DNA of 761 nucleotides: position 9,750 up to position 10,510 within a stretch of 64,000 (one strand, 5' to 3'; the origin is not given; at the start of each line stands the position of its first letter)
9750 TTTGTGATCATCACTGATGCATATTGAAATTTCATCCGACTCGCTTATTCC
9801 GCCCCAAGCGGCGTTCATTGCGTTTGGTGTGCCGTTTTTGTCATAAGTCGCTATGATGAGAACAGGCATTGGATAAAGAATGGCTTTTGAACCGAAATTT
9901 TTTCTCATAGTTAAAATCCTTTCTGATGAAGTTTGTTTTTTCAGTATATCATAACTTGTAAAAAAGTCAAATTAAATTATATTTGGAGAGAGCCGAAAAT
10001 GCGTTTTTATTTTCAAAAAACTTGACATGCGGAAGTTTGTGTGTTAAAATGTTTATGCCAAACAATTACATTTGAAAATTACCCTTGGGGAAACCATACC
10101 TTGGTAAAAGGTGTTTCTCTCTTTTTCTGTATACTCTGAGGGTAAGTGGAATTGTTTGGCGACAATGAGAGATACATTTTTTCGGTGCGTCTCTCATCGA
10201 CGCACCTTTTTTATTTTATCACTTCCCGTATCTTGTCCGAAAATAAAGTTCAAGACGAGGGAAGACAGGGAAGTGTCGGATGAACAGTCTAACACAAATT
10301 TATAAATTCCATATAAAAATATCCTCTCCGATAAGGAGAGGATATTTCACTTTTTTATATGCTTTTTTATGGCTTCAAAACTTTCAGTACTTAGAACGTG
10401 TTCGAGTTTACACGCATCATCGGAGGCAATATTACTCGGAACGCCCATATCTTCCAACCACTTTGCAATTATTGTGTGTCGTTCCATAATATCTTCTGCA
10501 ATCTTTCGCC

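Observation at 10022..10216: Orphan riboswitch-like RNA with its own promoter and terminator, convergent on a DtxR/MntR-family regulator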

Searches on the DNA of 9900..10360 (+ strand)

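Call 4: search_rna_families(source=window, start=9900, end=10360, threshold=evalue, max_evalue=10, show_alignments=5)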
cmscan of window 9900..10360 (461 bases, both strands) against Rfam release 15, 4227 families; matches with E-value up to 10: 10.
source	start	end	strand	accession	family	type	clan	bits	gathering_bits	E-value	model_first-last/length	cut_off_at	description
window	10151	10213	+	RF04315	manA-II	Cis-reg;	-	23.5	100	0.083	1-147/147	no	manA_II ncRNA motif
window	10305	10360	-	RF00557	L10_leader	Cis-reg; leader;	-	23.3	44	0.096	83-138/138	5'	Ribosomal protein L10 leader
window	9936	10018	-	RF01586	snoR09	Gene; snRNA; snoRNA; CD-box;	-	21.8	50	1.1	1-84/84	no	small nucleolar RNA snoR09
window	10300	10360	-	RF02445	SpR14_sRNA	Gene; sRNA;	-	18.7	50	6.8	1-80/80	no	Streptococcus sRNA SpR14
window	10118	10214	+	RF02869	ncS025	Gene; sRNA;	-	18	46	0.8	1-85/85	no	Burkholderia sRNA 25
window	10312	10360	-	RF00515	PyrR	Cis-reg;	-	17.9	54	5.3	66-115/115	5'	PyrR binding site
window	10280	10360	-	RF01459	rliE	Gene; sRNA;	-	17.1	90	2.1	133-222/222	5'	Listeria sRNA rliE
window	10316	10360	-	RF04180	BTnc231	Gene; sRNA;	-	15.2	80.4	1.3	111-154/154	5'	Bacteroides sRNA BTnc231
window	10317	10347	+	RF04180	BTnc231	Gene; sRNA;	-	15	80.4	1.4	124-153/154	no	Bacteroides sRNA BTnc231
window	10150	10217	+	RF02538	TarB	Gene; sRNA;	-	14.3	80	4.8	1-79/79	no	Vibrio ToxT activated RNA TarB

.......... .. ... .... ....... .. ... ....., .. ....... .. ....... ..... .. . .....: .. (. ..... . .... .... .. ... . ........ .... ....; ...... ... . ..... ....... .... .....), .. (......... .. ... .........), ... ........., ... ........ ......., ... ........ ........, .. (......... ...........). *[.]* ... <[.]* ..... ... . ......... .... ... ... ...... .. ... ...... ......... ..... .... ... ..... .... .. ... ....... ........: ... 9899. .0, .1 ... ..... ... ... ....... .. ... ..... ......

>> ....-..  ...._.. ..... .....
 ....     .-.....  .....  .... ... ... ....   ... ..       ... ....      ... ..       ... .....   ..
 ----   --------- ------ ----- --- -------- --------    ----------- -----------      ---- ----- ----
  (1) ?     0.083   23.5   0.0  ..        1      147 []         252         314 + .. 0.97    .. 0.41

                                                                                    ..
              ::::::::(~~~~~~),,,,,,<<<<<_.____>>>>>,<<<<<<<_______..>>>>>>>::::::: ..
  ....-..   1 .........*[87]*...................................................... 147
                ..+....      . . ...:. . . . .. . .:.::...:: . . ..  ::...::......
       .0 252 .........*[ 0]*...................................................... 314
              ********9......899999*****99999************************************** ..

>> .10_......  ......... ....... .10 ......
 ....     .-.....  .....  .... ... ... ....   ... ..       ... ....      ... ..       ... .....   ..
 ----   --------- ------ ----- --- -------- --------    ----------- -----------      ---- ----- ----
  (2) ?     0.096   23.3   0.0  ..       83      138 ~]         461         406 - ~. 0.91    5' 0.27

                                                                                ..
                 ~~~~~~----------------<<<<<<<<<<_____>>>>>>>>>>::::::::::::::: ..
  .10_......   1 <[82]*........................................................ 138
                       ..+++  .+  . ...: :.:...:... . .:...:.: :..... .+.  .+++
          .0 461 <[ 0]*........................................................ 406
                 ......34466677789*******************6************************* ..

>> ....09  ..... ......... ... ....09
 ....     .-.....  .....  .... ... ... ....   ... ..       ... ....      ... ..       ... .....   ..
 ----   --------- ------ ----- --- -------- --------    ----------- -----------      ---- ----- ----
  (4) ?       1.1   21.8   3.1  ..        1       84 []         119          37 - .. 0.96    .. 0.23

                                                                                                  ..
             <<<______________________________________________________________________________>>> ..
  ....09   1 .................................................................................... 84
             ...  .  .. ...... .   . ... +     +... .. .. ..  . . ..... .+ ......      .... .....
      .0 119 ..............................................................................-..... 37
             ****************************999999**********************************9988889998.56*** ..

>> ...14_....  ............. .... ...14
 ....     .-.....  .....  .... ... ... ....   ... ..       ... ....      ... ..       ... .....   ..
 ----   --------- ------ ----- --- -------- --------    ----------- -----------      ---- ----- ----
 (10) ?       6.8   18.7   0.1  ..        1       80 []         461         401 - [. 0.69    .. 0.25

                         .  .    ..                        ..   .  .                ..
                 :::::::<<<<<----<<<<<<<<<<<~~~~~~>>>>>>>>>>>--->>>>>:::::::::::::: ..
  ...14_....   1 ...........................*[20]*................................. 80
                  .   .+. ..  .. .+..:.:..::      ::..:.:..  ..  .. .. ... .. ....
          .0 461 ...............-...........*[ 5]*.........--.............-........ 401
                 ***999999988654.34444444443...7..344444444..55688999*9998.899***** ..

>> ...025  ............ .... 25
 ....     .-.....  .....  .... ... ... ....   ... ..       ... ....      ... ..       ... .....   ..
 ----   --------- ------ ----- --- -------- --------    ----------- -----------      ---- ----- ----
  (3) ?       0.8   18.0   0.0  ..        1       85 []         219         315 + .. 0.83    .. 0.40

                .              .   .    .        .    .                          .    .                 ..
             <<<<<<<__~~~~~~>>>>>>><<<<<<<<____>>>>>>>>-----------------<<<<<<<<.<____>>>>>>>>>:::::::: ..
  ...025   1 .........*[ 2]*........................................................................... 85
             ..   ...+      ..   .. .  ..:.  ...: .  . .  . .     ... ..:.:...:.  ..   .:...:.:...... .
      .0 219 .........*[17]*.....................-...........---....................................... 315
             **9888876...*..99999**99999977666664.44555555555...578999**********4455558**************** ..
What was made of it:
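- On Any Rfam 15 RNA family (including the yybP-ykoY Mn2+, czcD NiCo and M-box Mg2+ riboswitches, c-di-GMP-I/II, ydaO, 6S, SRP, T-box): In sensitive mode on 9900-10360 the best hit was 23.5 bits against a threshold of 100, and it covered the terminator only (call 4).
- Closest known: Protein-dependent attenuation leaders. Different: The only PyrR hit is 17.9 bits, on the mntR terminator, which is chance (call 4).
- Closest known: Rfam manA-II, ncS025, TarB, L10_leader. Different: The alignments cover only the terminator (call 4).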

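Call 16: search_dna_similar(query=window:10000-10225:+, collection=phages, mode=distant, max_evalue=0.1)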
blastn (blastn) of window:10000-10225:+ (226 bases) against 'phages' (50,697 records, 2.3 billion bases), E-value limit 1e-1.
No match.

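Call 17: search_dna_similar(query=window:10000-10225:+, collection=plasmids, mode=distant, max_evalue=0.1)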
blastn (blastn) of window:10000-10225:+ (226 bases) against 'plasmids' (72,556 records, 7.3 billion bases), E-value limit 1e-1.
No match.
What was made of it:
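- Tried and rejected: Phage and plasmid collections by blastn: no match (calls 16, 17).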

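Call 45: build_rna_model(alignment_id=A1)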
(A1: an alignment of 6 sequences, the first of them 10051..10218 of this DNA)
Model R1 built from alignment A1 (6 sequences, 177 columns); structure: RNAalifold consensus.
model positions 172; base pairs 47; branch points 2; effective number of sequences 1.25; information 0.59 bits per position. Calibrated on 0.2 Mb of random sequence (short: E-values are rough).
structure used (alignment columns):
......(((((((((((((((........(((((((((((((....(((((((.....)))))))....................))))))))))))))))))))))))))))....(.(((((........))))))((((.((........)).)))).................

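Call 46: search_with_rna_model(model_id=R1, sources=[window, L001, L004, L005, L007, L009, L011, L012, L013, L015, L017, L018, L019, L021, L022, L023, L024, L025, L026], max_evalue=1)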
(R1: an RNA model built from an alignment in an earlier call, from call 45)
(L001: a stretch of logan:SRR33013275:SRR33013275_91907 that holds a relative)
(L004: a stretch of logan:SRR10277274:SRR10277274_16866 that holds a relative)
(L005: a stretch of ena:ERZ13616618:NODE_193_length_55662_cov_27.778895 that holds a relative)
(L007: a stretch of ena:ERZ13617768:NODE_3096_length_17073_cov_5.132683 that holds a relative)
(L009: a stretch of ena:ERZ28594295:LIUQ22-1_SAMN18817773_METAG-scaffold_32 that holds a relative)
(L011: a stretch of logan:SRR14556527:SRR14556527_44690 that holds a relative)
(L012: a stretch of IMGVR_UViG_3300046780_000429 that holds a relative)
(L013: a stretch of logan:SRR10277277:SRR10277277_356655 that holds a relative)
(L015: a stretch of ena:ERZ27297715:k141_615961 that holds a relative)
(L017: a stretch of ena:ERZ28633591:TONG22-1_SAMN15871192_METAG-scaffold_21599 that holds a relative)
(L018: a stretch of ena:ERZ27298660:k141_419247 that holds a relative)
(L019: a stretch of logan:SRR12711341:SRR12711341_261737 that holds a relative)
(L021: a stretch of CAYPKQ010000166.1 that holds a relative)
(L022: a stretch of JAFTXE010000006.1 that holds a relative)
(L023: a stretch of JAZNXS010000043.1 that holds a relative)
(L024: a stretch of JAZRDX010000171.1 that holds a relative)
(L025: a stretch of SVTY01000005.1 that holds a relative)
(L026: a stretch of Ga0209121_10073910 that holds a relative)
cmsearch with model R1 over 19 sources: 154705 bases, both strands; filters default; matches with E-value up to 1: 21.
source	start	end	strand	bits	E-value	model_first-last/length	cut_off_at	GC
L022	549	721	-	198.1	1.6e-44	1-172/172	no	0.35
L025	132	304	+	195.1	8.3e-44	1-172/172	no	0.36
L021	4556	4727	+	185.1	1.9e-41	1-172/172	no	0.37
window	10051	10221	+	173.2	1.1e-38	1-172/172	no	0.37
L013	381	551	-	173.2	1.1e-38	1-172/172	no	0.37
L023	7669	7838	+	172.2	1.9e-38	1-172/172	no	0.43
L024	346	513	+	171.9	2.3e-38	1-172/172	no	0.4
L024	298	458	-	29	8e-05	1-172/172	no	0.31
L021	4539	4672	-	25.3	0.00058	1-172/172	no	0.33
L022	605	735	+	25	0.00071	1-172/172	no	0.32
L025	113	248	-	24.9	0.00075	1-172/172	no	0.32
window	10309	10372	+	21.3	0.0053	32-94/172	no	0.3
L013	230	293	-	21.3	0.0053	32-94/172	no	0.3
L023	7655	7782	-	21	0.0062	1-172/172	no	0.36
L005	1588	1619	+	19.8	0.012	46-77/172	no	0.38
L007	1588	1619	+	19.8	0.012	46-77/172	no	0.38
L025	1177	1264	-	13.6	0.33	1-172/172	no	0.28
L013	436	596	+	13.5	0.35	1-172/172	no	0.34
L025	1220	1305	+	12.9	0.48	1-172/172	no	0.29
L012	1977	2048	-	11.9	0.85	1-172/172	no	0.44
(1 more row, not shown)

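Call 51: search_with_rna_model(model_id=R1, sources=[L027, L028, L029, L030, L031, L032, L033, L034, L035, L036, L037, L038, L039, L040, L041, L042], max_evalue=1)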
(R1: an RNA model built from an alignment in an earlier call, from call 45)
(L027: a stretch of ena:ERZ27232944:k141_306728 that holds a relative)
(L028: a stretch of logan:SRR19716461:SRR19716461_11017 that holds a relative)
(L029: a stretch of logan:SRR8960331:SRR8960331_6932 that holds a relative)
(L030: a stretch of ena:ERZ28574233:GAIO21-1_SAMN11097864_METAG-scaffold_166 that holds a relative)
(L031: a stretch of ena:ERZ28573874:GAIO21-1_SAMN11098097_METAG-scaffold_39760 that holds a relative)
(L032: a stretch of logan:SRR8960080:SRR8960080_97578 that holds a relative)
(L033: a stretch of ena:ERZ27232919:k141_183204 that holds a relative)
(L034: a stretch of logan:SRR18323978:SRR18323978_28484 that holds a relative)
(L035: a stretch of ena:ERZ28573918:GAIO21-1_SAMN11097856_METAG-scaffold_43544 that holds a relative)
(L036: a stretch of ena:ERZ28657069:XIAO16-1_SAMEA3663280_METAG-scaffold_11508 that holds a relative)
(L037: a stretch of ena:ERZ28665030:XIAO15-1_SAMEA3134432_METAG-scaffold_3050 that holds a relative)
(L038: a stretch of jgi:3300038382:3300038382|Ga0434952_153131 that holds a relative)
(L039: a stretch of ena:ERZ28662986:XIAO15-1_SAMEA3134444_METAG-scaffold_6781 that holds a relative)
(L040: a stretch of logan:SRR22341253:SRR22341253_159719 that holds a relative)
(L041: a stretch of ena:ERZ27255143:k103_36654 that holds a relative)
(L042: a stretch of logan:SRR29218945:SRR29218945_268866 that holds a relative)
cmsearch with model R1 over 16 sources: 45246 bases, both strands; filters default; matches with E-value up to 1: 0.
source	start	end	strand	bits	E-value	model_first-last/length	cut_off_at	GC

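Call 66: search_with_rna_model(model_id=R1, source=L043, max_evalue=1, show_alignments=1)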
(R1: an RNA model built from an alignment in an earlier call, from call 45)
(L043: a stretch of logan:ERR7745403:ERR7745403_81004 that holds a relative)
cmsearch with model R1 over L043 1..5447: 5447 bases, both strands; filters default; matches with E-value up to 1: 2.
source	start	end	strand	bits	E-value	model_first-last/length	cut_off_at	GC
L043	3030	3206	+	114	3.1e-26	1-172/172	no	0.38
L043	3014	3147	-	22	0.00012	1-172/172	no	0.34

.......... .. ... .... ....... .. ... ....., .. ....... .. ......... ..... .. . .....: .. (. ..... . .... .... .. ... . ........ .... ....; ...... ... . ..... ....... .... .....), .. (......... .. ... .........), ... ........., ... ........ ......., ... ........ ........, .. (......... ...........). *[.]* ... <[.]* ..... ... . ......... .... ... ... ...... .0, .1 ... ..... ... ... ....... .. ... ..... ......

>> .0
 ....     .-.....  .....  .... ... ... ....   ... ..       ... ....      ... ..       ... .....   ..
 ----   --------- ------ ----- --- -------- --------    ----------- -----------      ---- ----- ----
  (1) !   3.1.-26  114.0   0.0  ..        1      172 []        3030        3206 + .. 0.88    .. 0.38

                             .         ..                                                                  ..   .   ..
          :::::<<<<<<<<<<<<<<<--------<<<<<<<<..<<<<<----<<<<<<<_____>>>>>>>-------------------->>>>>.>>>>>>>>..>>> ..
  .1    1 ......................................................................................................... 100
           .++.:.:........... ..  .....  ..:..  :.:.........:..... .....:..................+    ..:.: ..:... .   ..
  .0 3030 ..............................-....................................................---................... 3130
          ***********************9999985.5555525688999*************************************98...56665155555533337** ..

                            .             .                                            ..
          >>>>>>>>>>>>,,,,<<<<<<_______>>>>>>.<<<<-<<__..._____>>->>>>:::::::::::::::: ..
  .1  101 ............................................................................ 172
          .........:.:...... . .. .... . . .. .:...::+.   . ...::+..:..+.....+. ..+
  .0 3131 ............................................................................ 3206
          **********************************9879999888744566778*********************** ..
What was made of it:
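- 10087..10127 (+): Nearly invariant core (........-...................-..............). It is the likely effector-binding or switching region. The core is conserved even in the most diverged member, L043 (call 66).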

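Call 70: search_with_rna_model(model_id=R1, sources=[window, L021, L022, L023, L024, L025, L043], max_evalue=1e-10, make_alignment=true)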
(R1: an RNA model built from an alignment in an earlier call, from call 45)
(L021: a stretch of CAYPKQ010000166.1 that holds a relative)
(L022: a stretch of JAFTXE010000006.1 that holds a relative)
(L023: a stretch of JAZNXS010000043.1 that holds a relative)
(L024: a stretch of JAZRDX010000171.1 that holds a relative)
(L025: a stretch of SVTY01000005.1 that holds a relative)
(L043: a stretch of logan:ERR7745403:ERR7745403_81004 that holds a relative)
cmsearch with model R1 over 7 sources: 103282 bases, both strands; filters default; matches with E-value up to 1e-10: 7.
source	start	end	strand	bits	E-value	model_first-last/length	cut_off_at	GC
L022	549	721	-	198.1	1.1e-44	1-172/172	no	0.35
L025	132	304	+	195.1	5.6e-44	1-172/172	no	0.36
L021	4556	4727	+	185.1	1.3e-41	1-172/172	no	0.37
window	10051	10221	+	173.2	7.4e-39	1-172/172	no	0.37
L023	7669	7838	+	172.2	1.3e-38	1-172/172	no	0.43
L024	346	513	+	171.9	1.5e-38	1-172/172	no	0.4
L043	3030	3206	+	114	5.8e-25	1-172/172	no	0.38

Alignment A4: 7 matches aligned to the model, 183 columns, each read 5' to 3' on its own strand. Consensus structure (alignment columns), stored with it:
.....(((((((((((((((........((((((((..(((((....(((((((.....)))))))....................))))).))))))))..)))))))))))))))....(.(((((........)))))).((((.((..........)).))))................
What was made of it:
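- CM scores are 114-198 bits (calls 46, 66, 70). The CM score is in the range of the gene-linked members (call 70), so there is no sign of decay.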

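Call 82: build_rna_model(alignment_id=A4)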
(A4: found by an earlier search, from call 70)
Model R2 built from alignment A4 (7 sequences, 183 columns); structure: stored with the alignment.
model positions 172; base pairs 47; branch points 2; effective number of sequences 1.3; information 0.59 bits per position. Calibrated on 0.2 Mb of random sequence (short: E-values are rough).
structure used (alignment columns):
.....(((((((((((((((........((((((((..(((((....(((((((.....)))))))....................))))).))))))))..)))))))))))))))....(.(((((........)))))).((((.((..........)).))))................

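Call 83: search_with_rna_model(model_id=R2, source=window, filters=off, max_evalue=1)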
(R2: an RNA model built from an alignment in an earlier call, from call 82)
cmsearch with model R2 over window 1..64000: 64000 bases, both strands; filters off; matches with E-value up to 1: 12.
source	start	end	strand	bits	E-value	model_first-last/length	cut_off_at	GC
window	10051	10221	+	176.9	1.1e-35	1-172/172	no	0.37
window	10309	10372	+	21.1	0.0073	32-94/172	no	0.3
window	51117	51175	+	18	0.032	1-172/172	no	0.32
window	18026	18116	-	17.9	0.035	1-172/172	no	0.34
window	9238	9356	-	16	0.086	1-172/172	no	0.29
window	46971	47070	+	15.1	0.14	1-172/172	no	0.47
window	51083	51162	-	14.1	0.22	1-172/172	no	0.31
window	10037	10166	-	13.5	0.29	1-172/172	no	0.35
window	18027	18118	+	13.3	0.32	1-172/172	no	0.35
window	9285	9347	+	12.6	0.44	1-172/172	no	0.3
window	54754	54843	+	12.2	0.54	1-172/172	no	0.33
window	54708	54800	-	11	0.98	1-172/172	no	0.29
